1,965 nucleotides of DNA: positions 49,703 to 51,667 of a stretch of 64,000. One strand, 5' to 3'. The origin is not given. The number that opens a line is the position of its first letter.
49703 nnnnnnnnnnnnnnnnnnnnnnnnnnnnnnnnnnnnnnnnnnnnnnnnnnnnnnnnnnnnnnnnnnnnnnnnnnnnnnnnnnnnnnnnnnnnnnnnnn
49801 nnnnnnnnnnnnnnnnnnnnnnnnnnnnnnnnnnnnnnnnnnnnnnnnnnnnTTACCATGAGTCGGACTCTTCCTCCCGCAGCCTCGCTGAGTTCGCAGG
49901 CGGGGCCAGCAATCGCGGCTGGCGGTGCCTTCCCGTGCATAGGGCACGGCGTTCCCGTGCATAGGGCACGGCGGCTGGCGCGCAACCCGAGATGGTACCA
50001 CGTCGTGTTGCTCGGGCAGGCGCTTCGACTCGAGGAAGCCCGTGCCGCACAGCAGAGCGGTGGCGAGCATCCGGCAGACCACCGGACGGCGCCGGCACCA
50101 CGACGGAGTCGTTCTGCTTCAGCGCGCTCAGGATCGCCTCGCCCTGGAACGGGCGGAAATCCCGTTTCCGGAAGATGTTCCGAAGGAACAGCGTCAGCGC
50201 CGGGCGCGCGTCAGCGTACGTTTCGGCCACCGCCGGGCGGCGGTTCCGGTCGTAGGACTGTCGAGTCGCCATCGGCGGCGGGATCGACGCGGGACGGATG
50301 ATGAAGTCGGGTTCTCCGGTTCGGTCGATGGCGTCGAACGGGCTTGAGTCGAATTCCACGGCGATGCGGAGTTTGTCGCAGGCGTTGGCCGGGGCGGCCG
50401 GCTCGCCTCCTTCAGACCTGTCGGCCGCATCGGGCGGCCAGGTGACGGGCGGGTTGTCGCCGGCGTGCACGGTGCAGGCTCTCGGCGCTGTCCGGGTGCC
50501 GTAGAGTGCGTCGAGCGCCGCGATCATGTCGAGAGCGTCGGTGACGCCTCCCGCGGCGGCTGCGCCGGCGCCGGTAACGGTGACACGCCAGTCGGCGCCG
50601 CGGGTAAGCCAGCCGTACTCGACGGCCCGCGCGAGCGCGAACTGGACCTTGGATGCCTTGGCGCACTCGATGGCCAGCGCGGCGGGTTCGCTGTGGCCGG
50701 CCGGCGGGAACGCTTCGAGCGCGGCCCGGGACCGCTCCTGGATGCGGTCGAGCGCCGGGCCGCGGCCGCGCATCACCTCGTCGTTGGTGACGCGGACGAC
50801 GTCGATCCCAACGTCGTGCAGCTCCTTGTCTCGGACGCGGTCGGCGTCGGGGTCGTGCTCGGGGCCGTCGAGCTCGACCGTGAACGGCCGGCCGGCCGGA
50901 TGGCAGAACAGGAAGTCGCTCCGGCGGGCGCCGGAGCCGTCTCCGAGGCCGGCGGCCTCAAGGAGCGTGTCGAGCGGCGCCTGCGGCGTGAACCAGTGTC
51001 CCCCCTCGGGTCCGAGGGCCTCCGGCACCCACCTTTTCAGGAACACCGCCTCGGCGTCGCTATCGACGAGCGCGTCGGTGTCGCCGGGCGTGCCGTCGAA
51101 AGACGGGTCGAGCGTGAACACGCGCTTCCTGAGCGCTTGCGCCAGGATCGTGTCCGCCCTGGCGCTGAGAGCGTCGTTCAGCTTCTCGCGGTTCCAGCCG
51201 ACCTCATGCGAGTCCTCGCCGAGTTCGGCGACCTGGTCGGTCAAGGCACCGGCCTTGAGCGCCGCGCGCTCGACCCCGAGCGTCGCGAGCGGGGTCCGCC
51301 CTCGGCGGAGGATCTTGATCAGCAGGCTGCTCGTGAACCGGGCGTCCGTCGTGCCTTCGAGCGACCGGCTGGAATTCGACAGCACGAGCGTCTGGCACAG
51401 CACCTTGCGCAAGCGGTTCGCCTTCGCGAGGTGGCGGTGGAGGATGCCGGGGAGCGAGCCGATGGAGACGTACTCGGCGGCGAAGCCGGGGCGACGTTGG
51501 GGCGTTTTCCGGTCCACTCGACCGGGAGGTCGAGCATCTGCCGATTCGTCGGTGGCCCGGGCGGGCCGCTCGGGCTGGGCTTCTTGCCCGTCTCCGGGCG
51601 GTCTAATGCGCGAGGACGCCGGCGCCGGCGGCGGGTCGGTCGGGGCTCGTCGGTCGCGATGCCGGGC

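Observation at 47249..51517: GmrSD-like type IV restriction gene apparently inserted into, and replacing the core of, a DUF559-RecQ-like helicase gene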

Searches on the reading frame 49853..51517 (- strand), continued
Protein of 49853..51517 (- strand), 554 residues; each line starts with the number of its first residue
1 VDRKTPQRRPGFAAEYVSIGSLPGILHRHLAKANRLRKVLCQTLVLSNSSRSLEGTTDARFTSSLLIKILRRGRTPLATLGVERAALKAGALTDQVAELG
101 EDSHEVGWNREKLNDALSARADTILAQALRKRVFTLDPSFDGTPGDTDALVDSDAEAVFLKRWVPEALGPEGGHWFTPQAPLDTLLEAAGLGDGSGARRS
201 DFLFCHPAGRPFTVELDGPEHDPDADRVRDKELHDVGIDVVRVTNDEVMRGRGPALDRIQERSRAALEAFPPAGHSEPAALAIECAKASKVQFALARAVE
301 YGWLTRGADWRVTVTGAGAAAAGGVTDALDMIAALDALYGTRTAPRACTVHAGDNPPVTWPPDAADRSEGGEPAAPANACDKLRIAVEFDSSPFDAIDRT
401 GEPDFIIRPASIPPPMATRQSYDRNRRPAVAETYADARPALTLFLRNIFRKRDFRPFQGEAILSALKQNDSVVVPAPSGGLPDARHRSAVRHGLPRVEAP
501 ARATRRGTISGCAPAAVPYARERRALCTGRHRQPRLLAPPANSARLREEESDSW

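Call 55: find_related_loci(query=A3, collection=genome_contigs, flank=10000)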
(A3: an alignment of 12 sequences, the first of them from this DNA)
Query A3 (470 aa) in genome_contigs; peptide patterns used: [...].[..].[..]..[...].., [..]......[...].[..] (x = any residue, [..] = any of these).
444 stretches matched a pattern; 85 encode a relative of the query (tblastn E <= 1e-3); the best 80 are kept; 80 distinct loci.
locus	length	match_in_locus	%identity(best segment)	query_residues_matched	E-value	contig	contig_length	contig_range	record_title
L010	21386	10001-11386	88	9-470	0e+0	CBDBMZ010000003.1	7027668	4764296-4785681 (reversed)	MAG: Vicinamibacterales bacterium isolate 5852b306-6763-4b4c-a466-03502f5c62f4 genome assembly, contig: contig_3, whole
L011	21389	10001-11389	81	9-470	0e+0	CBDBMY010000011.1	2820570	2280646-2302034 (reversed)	MAG: Vicinamibacterales bacterium isolate 1d7dac56-2cc5-4fd2-8ca4-0117aeca4273 genome assembly, contig: contig_11, whole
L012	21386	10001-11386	77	9-470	0e+0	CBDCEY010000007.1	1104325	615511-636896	MAG: Vicinamibacterales bacterium isolate 91d79e5c-02a4-4b4d-8047-b2bdf700176b genome assembly, contig: contig_7, whole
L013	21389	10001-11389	73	9-470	0e+0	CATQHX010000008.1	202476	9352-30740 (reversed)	MAG: Vicinamibacterales bacterium isolate b531ce64-1057-46bd-a004-e227214a256a genome assembly, contig: contig_8, whole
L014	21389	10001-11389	77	9-470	0e+0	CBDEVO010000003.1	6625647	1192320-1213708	MAG: Vicinamibacterales bacterium isolate af2fa338-4f39-4c0d-83fa-ec8062318583 genome assembly, contig: contig_3, whole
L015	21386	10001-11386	87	9-470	0e+0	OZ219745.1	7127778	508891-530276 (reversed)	MAG: Vicinamibacterales bacterium isolate d5a9b4ee-eb88-4731-bb2c-80bf662b4d04 genome assembly, chromosome: 2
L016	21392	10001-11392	74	8-470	0e+0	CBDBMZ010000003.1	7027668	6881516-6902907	MAG: Vicinamibacterales bacterium isolate 5852b306-6763-4b4c-a466-03502f5c62f4 genome assembly, contig: contig_3, whole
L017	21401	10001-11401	55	9-470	2e-159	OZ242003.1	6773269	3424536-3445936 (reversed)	MAG: Vicinamibacterales bacterium isolate a81303e6-5222-43c3-8420-e6164aabff0e genome assembly, chromosome: 1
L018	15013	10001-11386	52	8-470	3e-152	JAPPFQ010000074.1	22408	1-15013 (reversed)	MAG: Acidobacteriota bacterium isolate RHO1_bin_34 NODE_3799_length_22408_cov_4.175234, whole genome shotgun sequence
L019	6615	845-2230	52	8-470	5e-152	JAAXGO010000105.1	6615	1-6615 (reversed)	MAG: Rhodothermales bacterium isolate Plut_88865 filtered_Plut_88865_genomic_contig_103431, whole genome shotgun sequenc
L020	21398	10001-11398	51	8-470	2e-143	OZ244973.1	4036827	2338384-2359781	MAG: Terriglobia bacterium isolate 2202a82c-0bb4-4252-a2d5-8bb3d6ea53e1 genome assembly, chromosome: 1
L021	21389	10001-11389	51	9-470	1e-131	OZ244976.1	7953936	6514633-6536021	MAG: Vicinamibacterales bacterium isolate 759df215-7f35-4b58-97f0-56a84cd7420d genome assembly, chromosome: 2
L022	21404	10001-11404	49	9-470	1e-130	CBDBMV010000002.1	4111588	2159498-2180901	MAG: Vicinamibacterales bacterium isolate 2187f636-645f-436b-8049-49ee8fb927be genome assembly, contig: contig_2, whole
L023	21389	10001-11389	49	8-470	1e-130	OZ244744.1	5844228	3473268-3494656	MAG: Candidatus Latescibacterota bacterium isolate aa5cf8e5-2ee9-4ccc-9d1f-80a1aaad70af genome assembly, chromosome: 1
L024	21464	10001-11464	48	9-470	4e-129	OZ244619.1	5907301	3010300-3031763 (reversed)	MAG: Candidatus Latescibacterota bacterium isolate 42df25b2-3f2b-47dc-af7c-4916403e88f0 genome assembly, chromosome: 1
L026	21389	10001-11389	49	8-470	2e-125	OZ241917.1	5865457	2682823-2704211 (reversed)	MAG: Candidatus Latescibacterota bacterium isolate 5e8d6608-c5e3-4027-8d72-793febe4c990 genome assembly, chromosome: 1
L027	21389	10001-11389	46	8-470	2e-124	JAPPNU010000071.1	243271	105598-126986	MAG: Gemmatimonadota bacterium isolate RHO3_bin_7 NODE_73_length_243271_cov_41.867661, whole genome shotgun sequence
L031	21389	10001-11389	48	8-470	1e-117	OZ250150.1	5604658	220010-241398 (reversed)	MAG: Candidatus Latescibacterota bacterium isolate 5c13c588-1760-4ea4-89ab-5ccd14670b69 genome assembly, chromosome: 1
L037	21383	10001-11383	42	9-470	1e-110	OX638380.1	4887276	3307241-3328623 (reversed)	MAG: uncultured Verrucomicrobiae bacterium isolate efd5e50e-5b6a-4a0f-a0a2-e496bae301b3 genome assembly, chromosome: 1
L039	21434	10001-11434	45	6-470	9e-107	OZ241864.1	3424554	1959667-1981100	MAG: Longimicrobiales bacterium isolate f711cd49-8ad2-4236-91eb-69ef195c5ee3 genome assembly, chromosome: 1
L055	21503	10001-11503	40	11-470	7e-89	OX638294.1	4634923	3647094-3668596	MAG: uncultured Thermoanaerobaculia bacterium isolate 42478a12-5572-4d71-959b-92ffd854a98d genome assembly, chromosome:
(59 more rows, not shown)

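Call 79: predict_structure(alignment_id=A6)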
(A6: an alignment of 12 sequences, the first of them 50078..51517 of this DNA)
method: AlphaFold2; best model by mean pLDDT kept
length: 480 residues; sequences in the alignment: 12
mean_pLDDT: 69.2   pTM: 0.70
mean pLDDT of the five models: 69.2, 67.4, 62.3, 55.7, 53.5
residues with pLDDT >= 90: 35; 70-90: 244; 50-70: 117; < 50: 84
segments of 3 or more residues with pLDDT < 50: 1-10, 74-107, 365-373, 417-429, 475-480
pLDDT, mean of each block of 10 residues (from residue 1): 34 58 57 75 77 79 74 47 41 37 43 67 84 74 52 79 89 76 53 55 83 77 76 80 89 93 87 74 80 88 87 84 80 73 84 76 51 54 88 66 78 51 41 75 71 70 65 48
secondary structure, 60 per line:
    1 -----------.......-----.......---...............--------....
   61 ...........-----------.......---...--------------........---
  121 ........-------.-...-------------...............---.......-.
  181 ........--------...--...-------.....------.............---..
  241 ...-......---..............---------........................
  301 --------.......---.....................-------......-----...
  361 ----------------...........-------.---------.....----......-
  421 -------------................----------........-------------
elements in order: E12-18 H24-30 H34-41 E42-48 H57-71 H83-89 H110-117 H121-128 H154-168 H172-175 E176-178 H180-188 E202-204 E212-216 H223-235 E239-243 H245-250 H254-267 H277-300 E309-315 H319-339 E347-352 E358-360 E380-387 E405-409 H414-419 H434-449 H460-467

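Call 81: fold_search(model_id=the predicted structure, library=pdb)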
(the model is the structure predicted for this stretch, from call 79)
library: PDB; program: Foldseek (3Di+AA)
matches with E <= 10: 167; with E <= 0.001: 0
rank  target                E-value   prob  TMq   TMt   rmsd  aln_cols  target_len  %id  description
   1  4d9k_A                5.6e-02  0.15  0.14  0.17  19.8       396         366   10  Crystal structure of Escherichia coli Diaminopropionate ammonia lyase in apo form (released 2012-04-25)
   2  4d9k_D                1.2e-01  0.13  0.15  0.17  19.2       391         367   10  Crystal structure of Escherichia coli Diaminopropionate ammonia lyase in apo form (released 2012-04-25)
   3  4d9k_C                1.7e-01  0.10  0.14  0.17  19.7       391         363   10  Crystal structure of Escherichia coli Diaminopropionate ammonia lyase in apo form (released 2012-04-25)
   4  4qbl_A                2.1e-01  0.80  0.17  0.52   7.9       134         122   16  VRR_NUC domain protein (released 2014-09-10)
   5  4d9k_B                2.1e-01  0.12  0.15  0.18  17.5       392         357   13  Crystal structure of Escherichia coli Diaminopropionate ammonia lyase in apo form (released 2012-04-25)
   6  2fqz_A                3.9e-01  0.08  0.13  0.19  26.1       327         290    9  Metal-depleted Ecl18kI in complex with uncleaved DNA (released 2006-06-20)
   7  4qbl_B                4.1e-01  0.75  0.17  0.53   5.0       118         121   14  VRR_NUC domain protein (released 2014-09-10)
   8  4qbl_E                4.1e-01  0.63  0.17  0.50   7.3       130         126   16  VRR_NUC domain protein (released 2014-09-10)
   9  3r0x                  4.4e-01  0.06  0.11  0.12  23.2       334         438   13  Crystal structure of Selenomethionine incorporated apo D-serine deaminase from Salmonella tyhimurium (released 2011-06-29)
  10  4qbl_D                4.9e-01  0.66  0.17  0.55   7.1       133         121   15  VRR_NUC domain protein (released 2014-09-10)
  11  4qbl_C                5.1e-01  0.54  0.16  0.50   7.4       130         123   16  VRR_NUC domain protein (released 2014-09-10)
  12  3r3p_B                6.4e-01  0.38  0.11  0.43   9.1        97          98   15  Homing Endonuclease I-Bth0305I Catalytic Domain (released 2011-10-05)
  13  3ljk                  7.5e-01  0.04  0.17  0.16  25.8       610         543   10  Glucose-6-phosphate isomerase from Francisella tularensis. (released 2010-03-16)
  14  4qbl_F                8.4e-01  0.33  0.15  0.46   8.1       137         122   11  VRR_NUC domain protein (released 2014-09-10)
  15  4qbo                  1.0e+00  0.23  0.11  0.43   8.3        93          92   15  VRR_NUC domain (released 2014-09-10)
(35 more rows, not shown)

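Call 85: search_protein_families(library=padloc, proteins=[L023:16137-17351:+, L031:7776-9068:+, L027:7939-8601:+, L037:6357-9125:-, L039:6412-9231:+, L055:15333-16511:-, L026:13625-14044:+, P0137], max_evalue=0.001)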
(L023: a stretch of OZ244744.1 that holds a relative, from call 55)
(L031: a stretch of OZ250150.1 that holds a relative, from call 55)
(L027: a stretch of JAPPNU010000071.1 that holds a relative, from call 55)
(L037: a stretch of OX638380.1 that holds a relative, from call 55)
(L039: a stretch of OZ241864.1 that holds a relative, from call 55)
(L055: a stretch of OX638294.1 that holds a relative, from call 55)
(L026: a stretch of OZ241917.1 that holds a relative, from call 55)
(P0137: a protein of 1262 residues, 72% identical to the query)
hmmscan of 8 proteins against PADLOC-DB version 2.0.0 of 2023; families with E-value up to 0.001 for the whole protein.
L023:16137-17351:+ (404 aa): 1 family
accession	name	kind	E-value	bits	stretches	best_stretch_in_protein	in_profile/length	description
PDLC03848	LmuA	-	2.4e-67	226.9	1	7-390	4-367/373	-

L031:7776-9068:+ (430 aa): 121 families (the best 25 are shown)
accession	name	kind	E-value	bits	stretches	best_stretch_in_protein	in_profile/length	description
PDLC04175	HEC-01A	-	1.9e-54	183.1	2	193-411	138-346/363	-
PDLC04177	HEC-01A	-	8.6e-51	171.2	1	18-426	23-388/393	-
PDLC04182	HEC-01A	-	6.5e-46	155.1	1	3-428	5-402/406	-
PDLC04178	HEC-01A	-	4.8e-45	152.3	1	2-427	9-381/399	-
PDLC04183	HEC-01A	-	2.5e-40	136.8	1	2-426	5-398/402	-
PDLC04174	HEC-01A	-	4.5e-31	106.1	1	221-408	59-243/264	-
PDLC02980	AriA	-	1.2e-30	105.5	1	23-375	1-304/304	-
PDLC04144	HEC-01B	-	2e-28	97.6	1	2-427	3-390/395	-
PDLC04176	HEC-01A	-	3.8e-28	96.9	1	2-392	3-339/371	-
PDLC04184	HEC-01A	-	3.8e-28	96.7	2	1-56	1-56/464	-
PDLC04179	HEC-01A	-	2.5e-27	94.1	2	233-395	266-426/459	-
PDLC04393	PDC-M07A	-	4.4e-25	86.5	2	239-423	218-402/435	-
PDLC04180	HEC-01A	-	8.5e-24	82.4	2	265-399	208-348/382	-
PDLC04391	PDC-M07A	-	1.6e-23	81.4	2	239-427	209-402/412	-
PDLC04389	PDC-M07A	-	1.7e-23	81.3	2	239-428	221-425/443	-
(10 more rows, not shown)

L027:7939-8601:+ (220 aa): 2 families
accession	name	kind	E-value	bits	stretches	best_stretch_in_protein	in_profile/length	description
PDLC04188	HEC-01B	-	0.00017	19.4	0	109-211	119-223/230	-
PDLC04189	HEC-01B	-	0.00053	17.9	0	162-208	173-218/223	-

L037:6357-9125:- (922 aa): 11 families
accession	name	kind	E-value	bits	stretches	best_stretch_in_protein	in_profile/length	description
PDLC02208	Ppl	-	3.9e-30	102.7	1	762-916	732-888/894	-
PDLC04135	mad3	-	1.8e-13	48.8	1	354-876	16-335/374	mads_3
PDLC04164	AriA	-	6.2e-10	37.1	1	799-879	167-248/253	-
PDLC04678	PDC-M49A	-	1.6e-08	31.3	1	805-892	550-638/681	-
PDLC02980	AriA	-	1.3e-07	29.8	1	787-866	221-302/304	-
PDLC04680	PDC-M49A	-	3.1e-07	27.4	1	802-877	537-613/674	-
PDLC00267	PtuA1|PtuA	-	5.1e-07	27.2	1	352-598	15-226/438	AAA ATPase domain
PDLC04679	PDC-M49A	-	9.8e-07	25.8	1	804-892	409-498/541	-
PDLC00278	PtuA1|PtuA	-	3.9e-05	21.1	0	353-385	16-48/436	AAA ATPase domain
PDLC04182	HEC-01A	-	4.4e-05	20.6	0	814-881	296-365/406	-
PDLC04213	HEC-02A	-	0.00033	18.3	0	806-866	213-275/337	-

L039:6412-9231:+ (939 aa): 17 families
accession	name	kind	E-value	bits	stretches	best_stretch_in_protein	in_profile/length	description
PDLC03598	REase_MTase_IIG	-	0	1134.3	1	2-916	2-909/912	Type IIG restriction enzyme-methyltransferase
PDLC03599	REase_MTase_IIG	-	1.6e-75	252.7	2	25-589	22-577/959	Type IIG restriction enzyme-methyltransferase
PDLC03627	REase_MTase_IIG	-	1.2e-69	233.2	2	63-432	68-481/1136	Type IIG restriction enzyme-methyltransferase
PDLC04134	mad2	-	2.5e-47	159.8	1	29-493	9-371/492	mads_2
PDLC02643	DrmMI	-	2.8e-26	89.7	2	481-890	872-1271/1347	DrmMI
PDLC02644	DrmMI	-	1.9e-12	44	2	481-579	385-484/988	DrmMI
PDLC03618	REase_MTase_IIG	-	1.9e-10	36.7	1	783-837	1152-1207/1429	Type IIG restriction enzyme-methyltransferase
PDLC02646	DrmMI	-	7.2e-10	35.6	1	783-849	584-650/792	DrmMI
PDLC03021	MTase_I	-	5.8e-08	30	1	361-496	188-292/491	Type I methyltransferase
PDLC02626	DrmD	-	2.5e-07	28.3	1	786-835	3-53/276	DrmD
PDLC02523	PglX|PglXI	-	7.4e-06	22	1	358-432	331-405/1428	PglX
PDLC02525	PglX|PglXI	-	3.5e-05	20.6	1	357-434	283-350/607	PglX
PDLC02521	PglX|PglXI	-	0.00011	18.2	1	354-433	304-373/1174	PglX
PDLC02528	PglX|PglXI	-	0.00023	17.1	1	351-429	284-353/1125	PglX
PDLC03609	REase_MTase_IIG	-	0.00049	16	1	348-491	429-571/1066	Type IIG restriction enzyme-methyltransferase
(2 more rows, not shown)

L055:15333-16511:- (392 aa): 7 families
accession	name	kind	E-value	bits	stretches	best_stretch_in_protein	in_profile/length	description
PDLC04790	PDC-S01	-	4.7e-84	280.5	2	139-385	167-419/422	-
PDLC04789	PDC-S01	-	1.1e-42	144.4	1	4-347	2-352/375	-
PDLC04791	PDC-S01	-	4.4e-20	69.7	1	18-363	18-376/395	-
PDLC04787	PDC-S01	-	1.8e-16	58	1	4-274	11-307/412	-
PDLC04788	PDC-S01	-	7.4e-12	42.9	2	17-140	17-149/448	-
PDLC04786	PDC-S01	-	1.1e-10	38.9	2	254-345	303-395/439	-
PDLC04792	PDC-S01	-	5.7e-07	26.5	0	258-362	306-411/452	-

L026:13625-14044:+ (139 aa): 0 families

P0137 (1262 aa): 27 families (the best 25 are shown)
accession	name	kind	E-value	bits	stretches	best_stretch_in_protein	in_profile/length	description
PDLC02864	DpdF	-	4.3e-87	291.3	1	489-892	10-363/610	DpdF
PDLC02861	DpdF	-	2.3e-77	258.8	2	489-716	16-228/611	DpdF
PDLC02870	DpdF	-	4.4e-70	234.7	2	494-710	6-207/534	DpdF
PDLC03928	PsyrT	-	2.6e-60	202.5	2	491-688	10-207/689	-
PDLC02868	DpdF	-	2.5e-56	189.1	2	495-687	332-521/1078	DpdF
PDLC02865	DpdF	-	1.7e-47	159.7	2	467-713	731-961/1499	DpdF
PDLC02859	DpdF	-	2.9e-38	129.6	1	496-874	95-433/545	DpdF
PDLC02872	DpdF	-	6.3e-37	125.5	1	508-894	164-533/859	DpdF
PDLC02855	DpdF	-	4e-35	119.3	2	506-731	144-376/825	DpdF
PDLC01089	C3a193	-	4.6e-31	106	1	518-876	269-601/983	poss. alt. Cas3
PDLC02857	DpdF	-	5.3e-27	92.2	2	815-885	486-556/911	DpdF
PDLC02867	DpdF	-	3.7e-24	83.1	2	800-878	411-489/855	DpdF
PDLC02858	DpdF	-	4.2e-21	73.1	2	499-653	149-302/504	DpdF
PDLC02862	DpdF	-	4.3e-20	69.2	2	811-870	407-466/811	DpdF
PDLC02863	DpdF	-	2.9e-18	64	1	801-880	88-167/488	DpdF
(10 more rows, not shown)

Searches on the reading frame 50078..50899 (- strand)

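Call 36: search_protein_families(library=pfam, proteins=[window:50078-50899:-], max_evalue=10)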
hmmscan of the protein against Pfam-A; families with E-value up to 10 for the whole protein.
window:50078-50899:- (274 aa): 2 families
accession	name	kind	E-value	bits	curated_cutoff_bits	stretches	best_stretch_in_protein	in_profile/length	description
PF04480.18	DUF559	-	8.5e-07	29.3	20.6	1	7-55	56-106/109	Protein of unknown function (DUF559)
PF18741.7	MTES_1575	-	0.045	14.3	38.2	1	8-55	42-94/96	REase_MTES_1575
